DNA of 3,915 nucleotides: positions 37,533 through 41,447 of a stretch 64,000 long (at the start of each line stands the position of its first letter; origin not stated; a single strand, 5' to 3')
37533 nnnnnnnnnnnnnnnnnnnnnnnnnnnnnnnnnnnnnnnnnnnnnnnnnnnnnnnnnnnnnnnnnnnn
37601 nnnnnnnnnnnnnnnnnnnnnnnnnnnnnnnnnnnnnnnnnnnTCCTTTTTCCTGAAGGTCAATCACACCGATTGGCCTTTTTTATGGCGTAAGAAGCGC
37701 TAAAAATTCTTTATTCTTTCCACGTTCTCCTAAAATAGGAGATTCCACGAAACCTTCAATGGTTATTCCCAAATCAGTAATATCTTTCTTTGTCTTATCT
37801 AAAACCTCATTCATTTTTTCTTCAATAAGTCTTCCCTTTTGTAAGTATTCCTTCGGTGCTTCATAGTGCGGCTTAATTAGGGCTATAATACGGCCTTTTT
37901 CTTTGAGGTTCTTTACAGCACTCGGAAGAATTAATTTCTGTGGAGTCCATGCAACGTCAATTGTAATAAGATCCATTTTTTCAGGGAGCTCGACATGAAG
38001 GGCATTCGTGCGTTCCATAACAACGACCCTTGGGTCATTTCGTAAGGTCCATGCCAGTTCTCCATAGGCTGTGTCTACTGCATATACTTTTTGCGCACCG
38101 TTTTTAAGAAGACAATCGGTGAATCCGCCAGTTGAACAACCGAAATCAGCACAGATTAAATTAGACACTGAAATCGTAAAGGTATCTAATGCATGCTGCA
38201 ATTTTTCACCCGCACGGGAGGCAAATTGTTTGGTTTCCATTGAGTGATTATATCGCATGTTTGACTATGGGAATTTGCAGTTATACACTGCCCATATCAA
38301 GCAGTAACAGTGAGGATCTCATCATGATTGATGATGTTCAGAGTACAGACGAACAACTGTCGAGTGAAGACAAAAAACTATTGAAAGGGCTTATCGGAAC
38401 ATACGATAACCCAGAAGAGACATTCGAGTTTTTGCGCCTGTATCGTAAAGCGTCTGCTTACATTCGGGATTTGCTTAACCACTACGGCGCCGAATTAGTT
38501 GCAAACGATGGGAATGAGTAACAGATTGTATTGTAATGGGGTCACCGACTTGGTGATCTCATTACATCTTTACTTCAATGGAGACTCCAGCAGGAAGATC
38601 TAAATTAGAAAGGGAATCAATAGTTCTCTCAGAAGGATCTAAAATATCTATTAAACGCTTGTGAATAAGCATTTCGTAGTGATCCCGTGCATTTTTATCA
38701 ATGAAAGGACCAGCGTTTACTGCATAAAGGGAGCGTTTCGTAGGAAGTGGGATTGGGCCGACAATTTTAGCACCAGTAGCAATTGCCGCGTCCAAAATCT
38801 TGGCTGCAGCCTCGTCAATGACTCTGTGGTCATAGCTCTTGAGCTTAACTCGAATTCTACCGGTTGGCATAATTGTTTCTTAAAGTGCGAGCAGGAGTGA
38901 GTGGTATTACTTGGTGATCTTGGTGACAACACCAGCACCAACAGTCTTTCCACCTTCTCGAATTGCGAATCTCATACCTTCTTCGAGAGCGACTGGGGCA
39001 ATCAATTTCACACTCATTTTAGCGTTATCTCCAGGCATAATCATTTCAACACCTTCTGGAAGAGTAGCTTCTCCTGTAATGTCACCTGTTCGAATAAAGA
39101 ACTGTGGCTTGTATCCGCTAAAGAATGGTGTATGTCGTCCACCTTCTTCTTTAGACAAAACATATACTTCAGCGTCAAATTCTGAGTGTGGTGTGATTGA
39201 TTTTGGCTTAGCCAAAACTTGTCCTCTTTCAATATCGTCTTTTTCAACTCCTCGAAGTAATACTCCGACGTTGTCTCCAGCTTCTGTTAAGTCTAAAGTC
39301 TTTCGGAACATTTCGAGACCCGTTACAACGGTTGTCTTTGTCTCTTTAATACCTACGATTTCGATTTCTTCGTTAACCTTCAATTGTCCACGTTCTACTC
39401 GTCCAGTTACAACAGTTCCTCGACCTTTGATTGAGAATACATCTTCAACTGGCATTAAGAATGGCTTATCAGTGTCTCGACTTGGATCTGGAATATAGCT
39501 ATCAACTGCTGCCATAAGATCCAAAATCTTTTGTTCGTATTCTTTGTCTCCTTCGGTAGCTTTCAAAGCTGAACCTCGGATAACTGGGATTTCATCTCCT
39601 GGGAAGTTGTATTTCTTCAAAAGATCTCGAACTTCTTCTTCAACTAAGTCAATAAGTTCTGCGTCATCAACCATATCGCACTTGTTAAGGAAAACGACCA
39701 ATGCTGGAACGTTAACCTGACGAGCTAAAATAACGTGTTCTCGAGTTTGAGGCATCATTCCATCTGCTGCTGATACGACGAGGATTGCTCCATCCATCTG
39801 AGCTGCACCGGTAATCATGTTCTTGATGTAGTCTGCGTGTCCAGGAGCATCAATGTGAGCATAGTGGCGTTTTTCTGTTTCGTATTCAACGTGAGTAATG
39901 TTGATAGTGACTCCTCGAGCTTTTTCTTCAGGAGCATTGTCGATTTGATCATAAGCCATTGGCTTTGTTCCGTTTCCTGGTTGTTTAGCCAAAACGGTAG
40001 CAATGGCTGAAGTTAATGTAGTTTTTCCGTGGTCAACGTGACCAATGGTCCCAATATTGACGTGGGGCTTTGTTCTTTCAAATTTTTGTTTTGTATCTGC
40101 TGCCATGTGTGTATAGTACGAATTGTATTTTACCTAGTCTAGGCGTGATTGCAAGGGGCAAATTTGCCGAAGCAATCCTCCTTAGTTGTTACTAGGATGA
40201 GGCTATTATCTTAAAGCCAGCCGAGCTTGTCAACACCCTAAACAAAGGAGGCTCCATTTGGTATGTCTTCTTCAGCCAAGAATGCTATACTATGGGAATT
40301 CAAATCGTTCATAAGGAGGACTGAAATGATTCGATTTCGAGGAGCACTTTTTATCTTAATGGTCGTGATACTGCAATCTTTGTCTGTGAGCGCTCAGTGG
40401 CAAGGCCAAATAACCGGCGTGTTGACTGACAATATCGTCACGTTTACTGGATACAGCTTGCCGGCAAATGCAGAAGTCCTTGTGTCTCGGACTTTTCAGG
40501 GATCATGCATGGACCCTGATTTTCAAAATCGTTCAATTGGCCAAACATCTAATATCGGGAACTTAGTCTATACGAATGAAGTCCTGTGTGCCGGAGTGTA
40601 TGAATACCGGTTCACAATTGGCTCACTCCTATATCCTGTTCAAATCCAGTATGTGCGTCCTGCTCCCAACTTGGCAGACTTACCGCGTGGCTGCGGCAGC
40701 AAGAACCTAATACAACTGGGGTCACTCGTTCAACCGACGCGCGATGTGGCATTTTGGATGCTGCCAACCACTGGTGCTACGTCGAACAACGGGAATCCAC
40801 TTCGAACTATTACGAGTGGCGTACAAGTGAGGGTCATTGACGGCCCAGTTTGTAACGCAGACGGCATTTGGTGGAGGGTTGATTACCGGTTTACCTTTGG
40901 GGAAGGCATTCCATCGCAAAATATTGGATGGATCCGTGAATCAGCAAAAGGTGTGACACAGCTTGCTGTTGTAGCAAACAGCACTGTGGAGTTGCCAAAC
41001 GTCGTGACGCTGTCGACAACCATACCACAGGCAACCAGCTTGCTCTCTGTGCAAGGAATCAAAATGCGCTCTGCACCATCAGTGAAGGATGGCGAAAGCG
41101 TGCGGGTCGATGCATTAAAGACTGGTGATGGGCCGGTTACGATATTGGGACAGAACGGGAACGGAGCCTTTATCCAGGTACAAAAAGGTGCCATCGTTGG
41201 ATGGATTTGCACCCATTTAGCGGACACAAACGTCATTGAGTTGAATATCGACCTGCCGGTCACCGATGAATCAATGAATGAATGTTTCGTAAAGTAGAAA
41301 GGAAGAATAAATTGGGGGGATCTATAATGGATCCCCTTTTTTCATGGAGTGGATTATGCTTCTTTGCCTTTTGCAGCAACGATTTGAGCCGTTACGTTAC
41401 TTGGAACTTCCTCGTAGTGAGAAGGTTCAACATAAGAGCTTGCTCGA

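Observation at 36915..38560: Cassette of three independently transcribed small acidic proteins on the opposite strand, inserted with a TlyA-like methyltransferase between rpsJ and rplC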

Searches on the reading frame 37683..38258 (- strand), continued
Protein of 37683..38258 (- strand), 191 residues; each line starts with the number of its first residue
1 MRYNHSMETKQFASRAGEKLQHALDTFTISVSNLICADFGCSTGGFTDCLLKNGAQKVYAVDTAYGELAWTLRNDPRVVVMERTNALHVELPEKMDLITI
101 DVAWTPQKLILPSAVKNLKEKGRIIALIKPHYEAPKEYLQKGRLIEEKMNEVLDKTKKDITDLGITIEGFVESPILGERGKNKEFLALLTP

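Call 54: search_solved_structures(query=window:37686-38258:-, max_evalue=0.001, show_alignments=1)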
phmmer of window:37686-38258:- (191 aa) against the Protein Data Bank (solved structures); distinct sequences matched with E-value up to 0.001: 5.
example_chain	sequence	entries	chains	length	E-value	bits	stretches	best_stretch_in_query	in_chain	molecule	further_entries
3opn_A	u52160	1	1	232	1.2e-35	126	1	9-188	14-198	putative hemolysin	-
3hp7_A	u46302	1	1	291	1.3e-34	122.6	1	9-189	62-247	Hemolysin, putative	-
5ks2_A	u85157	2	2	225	2.1e-30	108.9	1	10-189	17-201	16S/23S rRNA (cytidine-2'-O)-methyltransferase TlyA | Cytotoxin / haemolysin homologue TlyA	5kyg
5eov_A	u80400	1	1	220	2.5e-30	108.6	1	5-189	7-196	16S/23S rRNA (cytidine-2'-O)-methyltransferase TlyA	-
7s0s_B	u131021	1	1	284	4.5e-30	107.8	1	10-189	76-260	16S/23S rRNA (Cytidine-2'-O)-methyltransferase TlyA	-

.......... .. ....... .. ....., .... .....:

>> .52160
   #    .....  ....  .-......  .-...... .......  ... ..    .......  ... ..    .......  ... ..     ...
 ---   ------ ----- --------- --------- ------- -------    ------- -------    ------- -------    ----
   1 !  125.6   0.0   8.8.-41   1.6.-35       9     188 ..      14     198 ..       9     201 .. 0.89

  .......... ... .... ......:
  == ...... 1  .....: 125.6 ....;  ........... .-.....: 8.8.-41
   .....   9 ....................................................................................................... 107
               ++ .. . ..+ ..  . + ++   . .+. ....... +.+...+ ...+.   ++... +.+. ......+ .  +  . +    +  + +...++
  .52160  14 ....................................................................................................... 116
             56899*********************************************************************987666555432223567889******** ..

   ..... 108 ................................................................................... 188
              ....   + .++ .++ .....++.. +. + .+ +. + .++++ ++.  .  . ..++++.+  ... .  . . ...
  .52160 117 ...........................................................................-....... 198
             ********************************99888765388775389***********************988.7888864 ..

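Call 57: search_protein_families(library=pfam, proteins=[L087:4868-5077:-, L087:5221-5421:-, L089:2754-3071:-, L089:3059-3271:-, L090:4590-4877:-, L090:4945-5304:-, L090:5488-5868:-], max_evalue=0.1)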
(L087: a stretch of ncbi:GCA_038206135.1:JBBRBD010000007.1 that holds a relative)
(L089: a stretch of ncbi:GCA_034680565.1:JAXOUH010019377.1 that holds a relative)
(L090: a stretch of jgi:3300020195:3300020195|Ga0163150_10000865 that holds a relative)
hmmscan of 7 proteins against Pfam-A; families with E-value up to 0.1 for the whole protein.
L087:4868-5077:- (69 aa): 1 family
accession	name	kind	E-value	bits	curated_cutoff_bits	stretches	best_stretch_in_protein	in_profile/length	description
PF13765.14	PRY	-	0.052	13.6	27.5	1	7-36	6-35/49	SPRY-associated domain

L087:5221-5421:- (66 aa): 0 families

L089:2754-3071:- (105 aa): 0 families

L089:3059-3271:- (70 aa): 0 families

L090:4590-4877:- (95 aa): 1 family
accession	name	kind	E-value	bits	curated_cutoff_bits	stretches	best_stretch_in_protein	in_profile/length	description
PF07606.16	DUF1569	-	0.019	15.6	21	1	33-74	33-72/152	Protein of unknown function (DUF1569)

L090:4945-5304:- (119 aa): 0 families

L090:5488-5868:- (126 aa): 3 families
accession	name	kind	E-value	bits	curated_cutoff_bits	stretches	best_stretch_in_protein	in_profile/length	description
PF09950.15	Major_capside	-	0.0043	16.9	26.8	1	37-90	33-86/251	Major capsid protein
PF03630.20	Fumble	-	0.045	13.4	28.5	1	14-116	34-123/334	Fumble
PF13261.11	DUF4052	-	0.057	13.7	25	1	58-102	114-158/217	Protein of unknown function (DUF4052)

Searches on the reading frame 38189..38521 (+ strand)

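Call 6: search_protein_families(library=pfam, proteins=[window:38189-38521:+], max_evalue=1)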
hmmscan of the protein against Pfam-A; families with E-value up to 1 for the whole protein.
window:38189-38521:+ (110 aa): 1 family
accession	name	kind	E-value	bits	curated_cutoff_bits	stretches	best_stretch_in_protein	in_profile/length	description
PF20219.3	DUF6579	-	0.086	12.7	27.2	1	13-87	64-106/210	Family of unknown function (DUF6579)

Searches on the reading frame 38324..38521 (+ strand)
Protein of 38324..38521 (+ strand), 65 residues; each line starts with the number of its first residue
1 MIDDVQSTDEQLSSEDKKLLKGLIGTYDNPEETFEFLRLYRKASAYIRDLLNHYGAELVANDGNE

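Call 6: search_protein_families(library=pfam, proteins=[window:38324-38521:+], max_evalue=1)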
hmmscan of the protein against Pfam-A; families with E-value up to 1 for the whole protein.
window:38324-38521:+ (65 aa): 1 family
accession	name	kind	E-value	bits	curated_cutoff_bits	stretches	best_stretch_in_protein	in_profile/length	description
PF20219.3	DUF6579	-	0.23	11.3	27.2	1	12-42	76-106/210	Family of unknown function (DUF6579)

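Call 25: search_protein_families(library=phrogs, proteins=[window:38324-38518:+], max_evalue=1)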
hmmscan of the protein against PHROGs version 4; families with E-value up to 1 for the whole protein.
window:38324-38518:+ (65 aa): 1 family
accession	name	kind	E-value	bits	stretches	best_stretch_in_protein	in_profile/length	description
phrog_7954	-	unknown function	0.46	11.4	1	38-47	3-12/22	-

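Call 26: search_protein_families(library=padloc, proteins=[window:38324-38518:+], max_evalue=1)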
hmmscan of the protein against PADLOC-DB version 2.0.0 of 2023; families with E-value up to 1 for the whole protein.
window:38324-38518:+ (65 aa): 0 families

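Call 50: find_related_loci(query=window:38324-38518:+, collection=viral_contigs, flank=5000)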
Query window:38324-38518:+ (65 aa) in viral_contigs; peptide patterns used: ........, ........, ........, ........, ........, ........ (x = any residue, [..] = any of these).
10 stretches matched a pattern, but none encodes a relative of the query by tblastn (E <= 1e-3).

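Call 53: search_protein_families(library=ncbifam, proteins=[window:38324-38518:+], max_evalue=0.01)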
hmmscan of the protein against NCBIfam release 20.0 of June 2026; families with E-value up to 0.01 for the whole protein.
window:38324-38518:+ (65 aa): 0 families

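Call 62: predict_structure(protein=window:38324-38518:+)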
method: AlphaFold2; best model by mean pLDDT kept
length: 65 residues; sequences in the alignment: 1
mean_pLDDT: 76.6   pTM: 0.46
mean pLDDT of the five models: 76.6, 75.6, 73.6, 69.7, 69.3
residues with pLDDT >= 90: 10; 70-90: 38; 50-70: 15; < 50: 2
segments of 3 or more residues with pLDDT < 50: none
pLDDT, mean of each block of 10 residues (from residue 1): 55 77 74 84 92 84 64
secondary structure, 60 per line:
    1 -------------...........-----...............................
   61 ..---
elements in order: H14-24 H30-62

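Call 69: fold_search(model_id=the predicted structure, library=pdb)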
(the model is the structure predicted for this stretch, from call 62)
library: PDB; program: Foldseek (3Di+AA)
matches with E <= 10: 33; with E <= 0.001: 0
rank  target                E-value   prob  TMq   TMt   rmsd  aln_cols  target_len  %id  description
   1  7s5c_E                3.9e+00  0.41  0.46  0.45   3.2        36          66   14  M. xanthus ferritin-like protein EncB (released 2022-02-02)
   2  8a12_E                4.2e+00  0.20  0.38  0.21   4.3        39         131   13  Plasmodium falciparum Myosin A full-length, post-rigor state complexed to Mg.ATP-gamma-S (released 2023-06-21)
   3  9dr5_H                4.5e+00  0.16  0.35  0.09   4.9        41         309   29  Crystal structure of Catechol 1,2-dioxygenase from Burkholderia multivorans (Zinc bound, P1 form) (released 2024-10-02)
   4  7rw9_B                4.5e+00  0.16  0.32  0.05   8.7        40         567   15  AP2 bound to heparin in the bowl conformation (released 2022-03-30)
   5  6owt_B                4.5e+00  0.13  0.27  0.05   6.9        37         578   14  Structure of SIVsmm Nef and SMM tetherin bound to the clathrin adaptor AP-2 complex (released 2019-09-25)
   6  7s5k_C                4.8e+00  0.35  0.46  0.44   3.2        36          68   14  M. xanthus ferritin-like protein EncB (released 2022-02-02)
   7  7oqv_AAA              5.2e+00  0.08  0.35  0.33   9.2        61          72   10  Crystal structure of the polymerising VEL domain of VIN3 (I575D mutant) (released 2022-11-09)
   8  2azq                  5.5e+00  0.16  0.39  0.10   4.4        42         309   17  Crystal Structure of Catechol 1,2-Dioxygenase from Pseudomonas arvilla C-1 (released 2005-10-04)
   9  7s5c_H                5.9e+00  0.30  0.46  0.47   3.2        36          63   14  M. xanthus ferritin-like protein EncB (released 2022-02-02)
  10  7s5c_F                5.9e+00  0.28  0.46  0.50   3.1        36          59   14  M. xanthus ferritin-like protein EncB (released 2022-02-02)
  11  9ian_B                5.9e+00  0.21  0.42  0.07   3.7        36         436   22  Nitrogenase maturase NifEN in complex with the cofactor chaperone NifX (released 2026-03-04)
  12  9ian_A                5.9e+00  0.20  0.48  0.08   3.1        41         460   24  Nitrogenase maturase NifEN in complex with the cofactor chaperone NifX (released 2026-03-04)
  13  8cdm_E                5.9e+00  0.16  0.39  0.21   4.3        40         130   15  Plasmodium falciparum Myosin A full-length, post-rigor state complexed to the inhibitor KNX-002 (released 2024-02-21)
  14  5umh_B                5.9e+00  0.16  0.38  0.10   4.4        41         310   27  Crystal Structure of Catechol 1,2-dioxygenase protein from Burkholderia multivorans (released 2017-02-15)
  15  7s5c_A                6.3e+00  0.28  0.46  0.44   3.2        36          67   14  M. xanthus ferritin-like protein EncB (released 2022-02-02)
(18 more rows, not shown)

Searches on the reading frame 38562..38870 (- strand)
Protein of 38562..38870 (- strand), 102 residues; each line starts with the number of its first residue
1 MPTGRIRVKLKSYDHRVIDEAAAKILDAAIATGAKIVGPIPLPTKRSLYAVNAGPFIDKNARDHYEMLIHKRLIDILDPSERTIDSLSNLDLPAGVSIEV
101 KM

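Call 6: search_protein_families(library=pfam, proteins=[window:38562-38870:-], max_evalue=1)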
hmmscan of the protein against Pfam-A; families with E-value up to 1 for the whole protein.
window:38562-38870:- (102 aa): 1 family
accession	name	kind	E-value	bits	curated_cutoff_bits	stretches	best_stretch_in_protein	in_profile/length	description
PF00338.27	Ribosomal_S10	-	1.5e-30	105.8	21.2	1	7-101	1-98/98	Ribosomal protein S10p/S20e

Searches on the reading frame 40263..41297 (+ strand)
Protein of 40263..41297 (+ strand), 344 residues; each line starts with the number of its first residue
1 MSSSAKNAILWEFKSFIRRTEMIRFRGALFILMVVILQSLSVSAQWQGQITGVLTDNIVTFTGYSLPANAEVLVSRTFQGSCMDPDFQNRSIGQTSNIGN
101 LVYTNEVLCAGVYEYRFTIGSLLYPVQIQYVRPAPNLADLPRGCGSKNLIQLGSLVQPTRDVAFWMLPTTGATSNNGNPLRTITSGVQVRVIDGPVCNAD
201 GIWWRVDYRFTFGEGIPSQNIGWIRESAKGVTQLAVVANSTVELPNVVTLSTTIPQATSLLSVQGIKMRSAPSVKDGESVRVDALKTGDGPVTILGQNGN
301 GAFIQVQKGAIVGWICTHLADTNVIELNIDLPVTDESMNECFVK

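Call 6: search_protein_families(library=pfam, proteins=[window:40263-41297:+], max_evalue=1)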
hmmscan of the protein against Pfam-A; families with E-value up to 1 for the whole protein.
window:40263-41297:+ (344 aa): 2 families
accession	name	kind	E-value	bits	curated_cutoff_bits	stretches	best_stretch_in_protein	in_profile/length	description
PF08239.17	SH3_3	-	3.3e-05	24.4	27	2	268-318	5-51/54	Bacterial SH3 domain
PF06442.17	DHFR_2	-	0.011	16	25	0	308-320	39-51/78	R67 dihydrofolate reductase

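Call 53: search_protein_families(library=ncbifam, proteins=[window:40263-41294:+], max_evalue=0.01)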
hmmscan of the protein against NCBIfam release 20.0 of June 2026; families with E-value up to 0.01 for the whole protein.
window:40263-41294:+ (344 aa): 0 families
